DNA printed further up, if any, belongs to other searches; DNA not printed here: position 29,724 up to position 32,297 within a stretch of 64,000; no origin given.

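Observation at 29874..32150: Class I aminotransferase fused to a C-terminal HD-like domain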

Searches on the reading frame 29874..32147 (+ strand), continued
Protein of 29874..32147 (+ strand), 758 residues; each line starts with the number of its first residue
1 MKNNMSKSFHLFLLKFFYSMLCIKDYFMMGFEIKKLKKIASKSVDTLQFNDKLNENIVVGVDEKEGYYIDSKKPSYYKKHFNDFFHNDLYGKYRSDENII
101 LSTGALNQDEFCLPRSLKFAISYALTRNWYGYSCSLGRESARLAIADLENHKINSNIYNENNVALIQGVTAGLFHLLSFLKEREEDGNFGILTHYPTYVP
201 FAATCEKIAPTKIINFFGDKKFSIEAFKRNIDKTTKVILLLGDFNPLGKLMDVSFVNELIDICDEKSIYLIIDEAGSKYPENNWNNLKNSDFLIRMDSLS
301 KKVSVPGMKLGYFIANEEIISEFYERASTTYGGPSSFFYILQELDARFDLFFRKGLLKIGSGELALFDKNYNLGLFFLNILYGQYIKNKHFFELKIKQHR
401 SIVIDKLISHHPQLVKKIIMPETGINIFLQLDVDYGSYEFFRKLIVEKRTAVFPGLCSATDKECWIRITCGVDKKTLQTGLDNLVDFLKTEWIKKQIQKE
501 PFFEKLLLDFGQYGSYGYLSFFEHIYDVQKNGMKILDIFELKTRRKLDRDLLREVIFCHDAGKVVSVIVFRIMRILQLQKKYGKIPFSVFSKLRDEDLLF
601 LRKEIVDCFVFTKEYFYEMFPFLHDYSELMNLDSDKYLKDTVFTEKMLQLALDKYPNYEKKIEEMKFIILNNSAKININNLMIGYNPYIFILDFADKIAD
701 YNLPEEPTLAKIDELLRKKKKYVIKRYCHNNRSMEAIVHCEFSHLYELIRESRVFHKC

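Call 90: predict_structure(alignment_id=A5)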
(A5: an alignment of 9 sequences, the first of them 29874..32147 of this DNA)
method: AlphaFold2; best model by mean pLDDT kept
length: 758 residues; sequences in the alignment: 9
mean_pLDDT: 81.1   pTM: 0.81
mean pLDDT of the five models: 81.1, 79.3, 79.1, 78.6, 77.3
residues with pLDDT >= 90: 304; 70-90: 314; 50-70: 87; < 50: 53
segments of 3 or more residues with pLDDT < 50: 1-4, 42-71, 132-136, 332-335, 454-460
pLDDT, mean of each block of 10 residues (from residue 1): 57 93 94 84 35 26 28 61 59 58 67 87 78 58 93 92 83 89 85 77 85 78 88 93 68 91 96 75 87 86 58 91 76 59 91 93 90 91 93 88 88 85 78 81 81 51 75 86 92 92 94 86 93 92 88 94 93 89 83 86 89 93 91 82 94 92 92 75 75 92 84 93 82 86 89 70
secondary structure, 60 per line:
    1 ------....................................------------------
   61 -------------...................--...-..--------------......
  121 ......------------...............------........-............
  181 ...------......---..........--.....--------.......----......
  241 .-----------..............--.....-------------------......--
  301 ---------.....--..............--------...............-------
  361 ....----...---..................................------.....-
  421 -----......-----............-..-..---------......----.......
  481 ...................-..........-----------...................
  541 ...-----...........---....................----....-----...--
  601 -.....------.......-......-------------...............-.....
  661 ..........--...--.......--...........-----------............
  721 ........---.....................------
elements in order (helices of 4 or more, strands of 3 or more residues): H7-42 H74-92 H115-126 H139-153 E163-167 H169-183 E190-195 H199-208 E211-215 H224-230 E235-241 H253-266 E269-273 E293-298 E310-314 H317-330 H339-353 H361-364 H375-408 E415-419 E426-431 H437-448 E464-469 H474-499 H501-510 H522-543 H549-559 H563-582 H587-590 H602-606 H613-619 H621-626 H640-654 H656-670 H678-684 H687-697 H709-728 H732-752

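Call 92: fold_search(model_id=the predicted structure, library=pdb)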
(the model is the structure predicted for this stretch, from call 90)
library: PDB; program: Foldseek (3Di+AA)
matches with E <= 10: 1687; with E <= 0.001: 1482
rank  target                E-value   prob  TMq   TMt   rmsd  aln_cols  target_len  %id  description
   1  8k3h_A                2.5e-26  1.00  0.51  0.79   3.0       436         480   31  Cryo-EM structure of PseP with NAD at 2.86 angstrom resolution (released 2024-07-17)
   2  1o4s_A                5.2e-17  1.00  0.42  0.81   3.8       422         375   18  Crystal structure of Aspartate aminotransferase (TM1255) from Thermotoga maritima at 1.90 A resolution (released 2003-07-08)
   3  1dju_B                6.8e-17  1.00  0.42  0.81   4.9       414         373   17  CRYSTAL STRUCTURE OF AROMATIC AMINOTRANSFERASE FROM PYROCOCCUS HORIKOSHII OT3 (released 2001-04-11)
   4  9a7o_B                8.9e-17  1.00  0.43  0.80   3.8       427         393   17  Integrative model of GPSB-DAPX by crosslinking MS and deep learning (released 2024-09-18)
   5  1dju_A                1.7e-16  1.00  0.41  0.79   5.5       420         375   17  CRYSTAL STRUCTURE OF AROMATIC AMINOTRANSFERASE FROM PYROCOCCUS HORIKOSHII OT3 (released 2001-04-11)
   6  1gd9_A                4.2e-16  1.00  0.42  0.79   4.0       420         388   17  CRYSTALL STRUCTURE OF PYROCOCCUS PROTEIN-A1 (released 2001-09-22)
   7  1xi9_A                1.1e-15  1.00  0.41  0.77   3.6       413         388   20  Alanine aminotransferase from Pyrococcus furiosus Pfu-1397077-001 (released 2004-11-23)
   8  1o4s_B                1.3e-15  1.00  0.42  0.80   9.0       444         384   17  Crystal structure of Aspartate aminotransferase (TM1255) from Thermotoga maritima at 1.90 A resolution (released 2003-07-08)
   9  1xi9_B                2.0e-15  1.00  0.41  0.78   3.6       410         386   19  Alanine aminotransferase from Pyrococcus furiosus Pfu-1397077-001 (released 2004-11-23)
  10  3op7                  2.1e-15  1.00  0.39  0.75   4.5       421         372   18  Crystal structure of a PLP-dependent aminotransferase (ZP_03625122.1) from Streptococcus suis 89-1591 at 1.70 A resoluti (released 2010-09-15)
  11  5wmk                  2.6e-15  1.00  0.41  0.74   3.9       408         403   16  Arabidopsis thaliana Prephenate Aminotransferase double mutant- T84V K169V (released 2018-08-08)
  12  5bj4_A                2.7e-15  1.00  0.40  0.80   3.8       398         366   16  THERMUS THERMOPHILUS ASPARTATE AMINOTRANSFERASE TETRA MUTANT 2 (released 2003-09-02)
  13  1j32_A                3.4e-15  1.00  0.41  0.78   3.8       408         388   16  Aspartate Aminotransferase from Phormidium lapideum (released 2003-02-04)
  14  5wmi                  4.0e-15  1.00  0.43  0.78   4.2       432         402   16  Arabidopsis thaliana Prephenate Aminotransferase mutant- T84V (released 2018-08-08)
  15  4my5_A                4.8e-15  1.00  0.41  0.76   4.2       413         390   17  Crystal structure of the aromatic amino acid aminotransferase from Streptococcus mutants (released 2014-10-01)
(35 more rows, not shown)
